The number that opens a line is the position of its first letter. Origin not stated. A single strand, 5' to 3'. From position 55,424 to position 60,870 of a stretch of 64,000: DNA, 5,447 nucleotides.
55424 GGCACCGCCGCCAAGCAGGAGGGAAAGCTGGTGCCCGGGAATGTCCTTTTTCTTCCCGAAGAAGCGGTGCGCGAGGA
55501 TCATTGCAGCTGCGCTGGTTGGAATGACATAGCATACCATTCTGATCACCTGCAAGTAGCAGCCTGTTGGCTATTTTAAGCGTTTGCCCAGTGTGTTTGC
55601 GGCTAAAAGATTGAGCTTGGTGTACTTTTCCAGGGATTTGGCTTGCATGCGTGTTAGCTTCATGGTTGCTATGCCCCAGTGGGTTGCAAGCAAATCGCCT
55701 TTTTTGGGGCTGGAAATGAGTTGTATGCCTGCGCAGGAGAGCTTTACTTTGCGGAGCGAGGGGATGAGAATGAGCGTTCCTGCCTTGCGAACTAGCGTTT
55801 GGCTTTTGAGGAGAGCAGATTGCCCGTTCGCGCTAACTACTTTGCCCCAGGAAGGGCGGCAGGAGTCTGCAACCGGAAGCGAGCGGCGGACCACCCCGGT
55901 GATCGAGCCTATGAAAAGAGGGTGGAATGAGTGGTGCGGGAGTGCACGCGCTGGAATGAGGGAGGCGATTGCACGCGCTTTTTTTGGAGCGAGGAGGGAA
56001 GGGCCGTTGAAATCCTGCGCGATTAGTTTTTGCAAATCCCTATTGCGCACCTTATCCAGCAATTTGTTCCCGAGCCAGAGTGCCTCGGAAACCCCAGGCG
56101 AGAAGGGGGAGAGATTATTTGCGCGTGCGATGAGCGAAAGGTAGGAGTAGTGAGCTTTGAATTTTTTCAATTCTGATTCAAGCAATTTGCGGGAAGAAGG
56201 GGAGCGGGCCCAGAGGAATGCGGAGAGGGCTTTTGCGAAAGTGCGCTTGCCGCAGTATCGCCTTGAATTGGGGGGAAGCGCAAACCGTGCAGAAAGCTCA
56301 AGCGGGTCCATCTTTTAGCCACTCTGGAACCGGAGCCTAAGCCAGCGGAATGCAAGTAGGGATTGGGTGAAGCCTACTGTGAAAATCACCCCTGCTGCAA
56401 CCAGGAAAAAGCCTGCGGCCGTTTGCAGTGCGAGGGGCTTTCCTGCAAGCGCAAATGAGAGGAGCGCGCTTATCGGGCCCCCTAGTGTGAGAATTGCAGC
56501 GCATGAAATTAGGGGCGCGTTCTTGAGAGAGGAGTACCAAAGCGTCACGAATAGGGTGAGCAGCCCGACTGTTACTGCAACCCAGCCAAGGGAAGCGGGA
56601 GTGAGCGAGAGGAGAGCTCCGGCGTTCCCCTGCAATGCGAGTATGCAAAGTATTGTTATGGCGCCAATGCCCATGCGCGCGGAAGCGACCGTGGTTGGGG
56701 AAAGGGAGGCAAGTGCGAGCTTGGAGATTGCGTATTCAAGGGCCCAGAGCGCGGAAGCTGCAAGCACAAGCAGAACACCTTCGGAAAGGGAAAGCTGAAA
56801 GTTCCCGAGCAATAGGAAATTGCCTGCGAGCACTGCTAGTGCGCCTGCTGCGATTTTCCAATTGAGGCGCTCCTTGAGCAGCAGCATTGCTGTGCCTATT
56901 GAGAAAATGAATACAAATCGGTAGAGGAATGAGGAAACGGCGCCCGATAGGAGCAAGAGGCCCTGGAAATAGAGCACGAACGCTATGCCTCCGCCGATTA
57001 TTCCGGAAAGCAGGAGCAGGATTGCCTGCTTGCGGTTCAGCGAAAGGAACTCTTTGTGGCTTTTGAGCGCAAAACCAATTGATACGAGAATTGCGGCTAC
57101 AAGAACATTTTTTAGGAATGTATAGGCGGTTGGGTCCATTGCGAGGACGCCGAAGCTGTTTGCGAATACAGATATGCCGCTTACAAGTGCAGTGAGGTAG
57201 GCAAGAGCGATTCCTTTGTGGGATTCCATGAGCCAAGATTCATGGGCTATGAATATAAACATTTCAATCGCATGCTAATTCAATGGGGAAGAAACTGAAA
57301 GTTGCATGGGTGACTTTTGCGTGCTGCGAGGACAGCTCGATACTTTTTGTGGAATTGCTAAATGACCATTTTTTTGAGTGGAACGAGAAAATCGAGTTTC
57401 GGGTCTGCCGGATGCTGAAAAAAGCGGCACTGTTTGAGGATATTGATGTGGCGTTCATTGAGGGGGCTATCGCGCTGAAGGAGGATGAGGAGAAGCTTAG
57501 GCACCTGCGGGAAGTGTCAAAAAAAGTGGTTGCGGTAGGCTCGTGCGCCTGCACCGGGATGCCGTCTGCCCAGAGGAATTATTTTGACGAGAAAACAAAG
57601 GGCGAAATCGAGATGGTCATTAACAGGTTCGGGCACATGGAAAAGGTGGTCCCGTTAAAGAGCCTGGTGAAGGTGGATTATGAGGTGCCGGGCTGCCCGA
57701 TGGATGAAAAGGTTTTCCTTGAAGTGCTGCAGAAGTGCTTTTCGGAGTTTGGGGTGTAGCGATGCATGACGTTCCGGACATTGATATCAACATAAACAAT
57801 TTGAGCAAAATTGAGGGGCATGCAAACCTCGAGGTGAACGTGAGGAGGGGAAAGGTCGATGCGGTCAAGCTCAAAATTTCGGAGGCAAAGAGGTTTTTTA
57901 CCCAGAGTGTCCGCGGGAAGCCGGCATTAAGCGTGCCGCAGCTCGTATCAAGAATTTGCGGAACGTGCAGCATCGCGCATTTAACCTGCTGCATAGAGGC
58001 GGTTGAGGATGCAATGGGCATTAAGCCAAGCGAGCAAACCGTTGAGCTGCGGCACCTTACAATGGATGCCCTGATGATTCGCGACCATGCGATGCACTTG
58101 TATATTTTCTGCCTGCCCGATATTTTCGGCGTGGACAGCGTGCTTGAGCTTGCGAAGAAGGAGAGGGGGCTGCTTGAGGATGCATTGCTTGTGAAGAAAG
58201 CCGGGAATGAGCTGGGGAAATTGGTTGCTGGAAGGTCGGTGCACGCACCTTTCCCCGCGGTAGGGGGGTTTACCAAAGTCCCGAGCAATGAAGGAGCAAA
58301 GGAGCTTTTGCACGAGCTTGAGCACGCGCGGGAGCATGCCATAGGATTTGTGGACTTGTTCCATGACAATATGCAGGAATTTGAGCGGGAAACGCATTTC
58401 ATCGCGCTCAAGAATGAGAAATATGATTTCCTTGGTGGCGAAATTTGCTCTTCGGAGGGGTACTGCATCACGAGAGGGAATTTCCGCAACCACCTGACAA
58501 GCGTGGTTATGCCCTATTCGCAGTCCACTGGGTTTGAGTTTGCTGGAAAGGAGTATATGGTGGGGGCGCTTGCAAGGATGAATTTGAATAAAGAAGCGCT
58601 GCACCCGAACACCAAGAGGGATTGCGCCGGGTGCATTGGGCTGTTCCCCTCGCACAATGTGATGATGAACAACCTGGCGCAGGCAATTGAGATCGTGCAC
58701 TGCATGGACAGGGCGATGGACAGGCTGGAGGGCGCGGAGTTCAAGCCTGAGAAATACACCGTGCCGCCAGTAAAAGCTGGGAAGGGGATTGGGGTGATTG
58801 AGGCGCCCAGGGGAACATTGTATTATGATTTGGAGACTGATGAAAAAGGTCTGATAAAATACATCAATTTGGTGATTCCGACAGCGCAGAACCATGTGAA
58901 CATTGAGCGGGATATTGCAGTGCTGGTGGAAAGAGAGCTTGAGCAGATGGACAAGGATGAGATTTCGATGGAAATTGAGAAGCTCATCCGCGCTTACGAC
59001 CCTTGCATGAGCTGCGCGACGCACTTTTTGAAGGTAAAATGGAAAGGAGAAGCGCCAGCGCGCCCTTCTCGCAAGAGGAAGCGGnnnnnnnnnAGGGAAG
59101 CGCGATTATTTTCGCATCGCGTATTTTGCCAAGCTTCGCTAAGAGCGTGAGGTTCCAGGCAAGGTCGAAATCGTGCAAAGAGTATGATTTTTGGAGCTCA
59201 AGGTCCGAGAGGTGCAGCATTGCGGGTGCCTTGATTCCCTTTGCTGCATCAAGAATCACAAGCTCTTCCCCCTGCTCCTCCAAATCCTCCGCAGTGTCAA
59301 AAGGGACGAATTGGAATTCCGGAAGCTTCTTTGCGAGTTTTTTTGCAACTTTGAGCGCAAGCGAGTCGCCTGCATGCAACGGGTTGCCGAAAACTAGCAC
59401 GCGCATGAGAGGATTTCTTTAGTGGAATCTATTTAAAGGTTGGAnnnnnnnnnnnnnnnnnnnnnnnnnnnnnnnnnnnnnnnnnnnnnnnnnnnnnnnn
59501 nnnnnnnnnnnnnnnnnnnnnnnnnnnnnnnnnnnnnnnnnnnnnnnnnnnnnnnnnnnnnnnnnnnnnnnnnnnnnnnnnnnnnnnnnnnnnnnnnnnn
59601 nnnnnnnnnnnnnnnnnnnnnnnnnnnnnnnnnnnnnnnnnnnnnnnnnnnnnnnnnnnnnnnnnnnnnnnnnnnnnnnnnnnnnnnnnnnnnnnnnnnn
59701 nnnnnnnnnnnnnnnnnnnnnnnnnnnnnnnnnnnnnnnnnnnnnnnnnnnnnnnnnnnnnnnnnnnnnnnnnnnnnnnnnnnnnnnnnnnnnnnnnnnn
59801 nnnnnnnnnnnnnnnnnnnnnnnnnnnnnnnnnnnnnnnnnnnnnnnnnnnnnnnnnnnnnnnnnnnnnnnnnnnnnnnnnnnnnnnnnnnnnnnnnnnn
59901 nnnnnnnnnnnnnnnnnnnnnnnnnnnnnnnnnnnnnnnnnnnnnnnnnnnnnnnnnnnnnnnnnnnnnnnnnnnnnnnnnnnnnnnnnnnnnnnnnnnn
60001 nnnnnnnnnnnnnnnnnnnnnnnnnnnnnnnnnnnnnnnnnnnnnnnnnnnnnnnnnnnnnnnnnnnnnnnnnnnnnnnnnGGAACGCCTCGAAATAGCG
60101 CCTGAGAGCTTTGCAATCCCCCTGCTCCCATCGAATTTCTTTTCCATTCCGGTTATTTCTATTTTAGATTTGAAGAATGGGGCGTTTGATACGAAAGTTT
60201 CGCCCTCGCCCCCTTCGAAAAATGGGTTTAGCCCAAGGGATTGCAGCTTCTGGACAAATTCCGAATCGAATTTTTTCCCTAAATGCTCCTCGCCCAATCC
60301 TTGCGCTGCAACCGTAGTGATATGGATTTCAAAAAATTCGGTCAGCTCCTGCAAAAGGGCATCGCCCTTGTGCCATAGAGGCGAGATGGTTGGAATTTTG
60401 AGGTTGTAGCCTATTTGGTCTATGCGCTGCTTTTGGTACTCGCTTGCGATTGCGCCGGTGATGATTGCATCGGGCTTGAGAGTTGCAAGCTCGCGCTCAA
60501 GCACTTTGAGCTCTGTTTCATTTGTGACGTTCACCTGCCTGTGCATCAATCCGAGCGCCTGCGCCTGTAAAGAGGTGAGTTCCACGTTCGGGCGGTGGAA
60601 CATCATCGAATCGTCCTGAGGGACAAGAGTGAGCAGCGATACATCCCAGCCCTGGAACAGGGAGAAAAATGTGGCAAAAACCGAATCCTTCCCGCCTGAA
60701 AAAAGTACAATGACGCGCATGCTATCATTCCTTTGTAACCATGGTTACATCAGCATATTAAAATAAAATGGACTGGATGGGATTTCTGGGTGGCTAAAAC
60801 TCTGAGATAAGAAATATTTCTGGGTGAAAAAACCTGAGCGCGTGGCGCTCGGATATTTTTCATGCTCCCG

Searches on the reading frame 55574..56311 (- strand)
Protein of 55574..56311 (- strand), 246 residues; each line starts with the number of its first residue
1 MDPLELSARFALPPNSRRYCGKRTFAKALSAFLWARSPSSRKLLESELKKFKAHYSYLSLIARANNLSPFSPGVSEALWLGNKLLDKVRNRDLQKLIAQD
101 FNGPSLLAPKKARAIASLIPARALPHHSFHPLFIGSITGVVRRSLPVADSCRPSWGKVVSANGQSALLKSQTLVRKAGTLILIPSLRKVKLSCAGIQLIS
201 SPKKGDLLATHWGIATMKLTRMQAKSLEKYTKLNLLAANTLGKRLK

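Call 56: search_protein_families(library=pfam, proteins=[window:55574-56311:-], max_evalue=0.001)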
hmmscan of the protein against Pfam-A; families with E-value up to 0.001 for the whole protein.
window:55574-56311:- (246 aa): 1 family
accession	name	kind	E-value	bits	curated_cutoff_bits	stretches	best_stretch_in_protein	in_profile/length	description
PF19927.4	DUF6390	-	1e-35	123.8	25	1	6-240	8-239/244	Family of unknown function (DUF6390)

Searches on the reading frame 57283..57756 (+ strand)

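Call 56: search_protein_families(library=pfam, proteins=[window:57283-57756:+], max_evalue=0.001)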
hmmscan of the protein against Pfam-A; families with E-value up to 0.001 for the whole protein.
window:57283-57756:+ (158 aa): 1 family
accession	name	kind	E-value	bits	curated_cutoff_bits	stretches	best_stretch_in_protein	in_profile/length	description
PF01058.29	Oxidored_q6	-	2.2e-20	73.1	27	1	24-151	9-127/128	NADH ubiquinone oxidoreductase, 20 Kd subunit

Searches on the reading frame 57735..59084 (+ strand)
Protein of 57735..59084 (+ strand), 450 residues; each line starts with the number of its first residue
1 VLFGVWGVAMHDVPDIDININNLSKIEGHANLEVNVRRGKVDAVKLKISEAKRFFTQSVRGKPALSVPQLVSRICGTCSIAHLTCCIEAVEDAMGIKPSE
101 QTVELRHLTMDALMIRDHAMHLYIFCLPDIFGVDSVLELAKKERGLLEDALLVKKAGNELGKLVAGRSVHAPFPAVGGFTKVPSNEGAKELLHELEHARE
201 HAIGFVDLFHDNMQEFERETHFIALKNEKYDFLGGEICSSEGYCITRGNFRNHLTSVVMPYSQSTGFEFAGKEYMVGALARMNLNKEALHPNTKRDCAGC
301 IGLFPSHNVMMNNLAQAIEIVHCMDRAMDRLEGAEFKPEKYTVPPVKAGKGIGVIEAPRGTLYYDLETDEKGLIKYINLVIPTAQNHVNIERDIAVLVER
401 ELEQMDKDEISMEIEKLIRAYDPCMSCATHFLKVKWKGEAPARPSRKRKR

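Call 56: search_protein_families(library=pfam, proteins=[window:57735-59084:+], max_evalue=0.001)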
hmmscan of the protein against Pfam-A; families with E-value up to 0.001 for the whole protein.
window:57735-59084:+ (450 aa): 1 family
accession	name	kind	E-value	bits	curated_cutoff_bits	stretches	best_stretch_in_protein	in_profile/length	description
PF00374.24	NiFeSe_Hases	-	3.5e-29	102.6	25.8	2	59-142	7-90/508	Nickel-dependent hydrogenase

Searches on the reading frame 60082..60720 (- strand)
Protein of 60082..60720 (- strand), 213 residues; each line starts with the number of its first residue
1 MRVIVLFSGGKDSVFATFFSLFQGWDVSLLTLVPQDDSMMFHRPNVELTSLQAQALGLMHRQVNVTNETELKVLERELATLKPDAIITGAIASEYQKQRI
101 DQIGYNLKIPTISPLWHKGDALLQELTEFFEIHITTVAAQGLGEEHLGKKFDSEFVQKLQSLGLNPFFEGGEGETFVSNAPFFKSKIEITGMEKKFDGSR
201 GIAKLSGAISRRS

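Call 56: search_protein_families(library=pfam, proteins=[window:60082-60720:-], max_evalue=0.001)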
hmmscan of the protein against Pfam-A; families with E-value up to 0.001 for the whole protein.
window:60082-60720:- (213 aa): 2 families
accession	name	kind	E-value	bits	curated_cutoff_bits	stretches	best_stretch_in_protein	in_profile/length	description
PF01902.24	Diphthami_syn_2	-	9e-51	172.9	23.2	1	1-205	1-214/219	Diphthamide synthase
PF24167.1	DUF7411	-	4.2e-05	23.6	28.7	1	1-75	1-68/194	Family of unknown function (DUF7411)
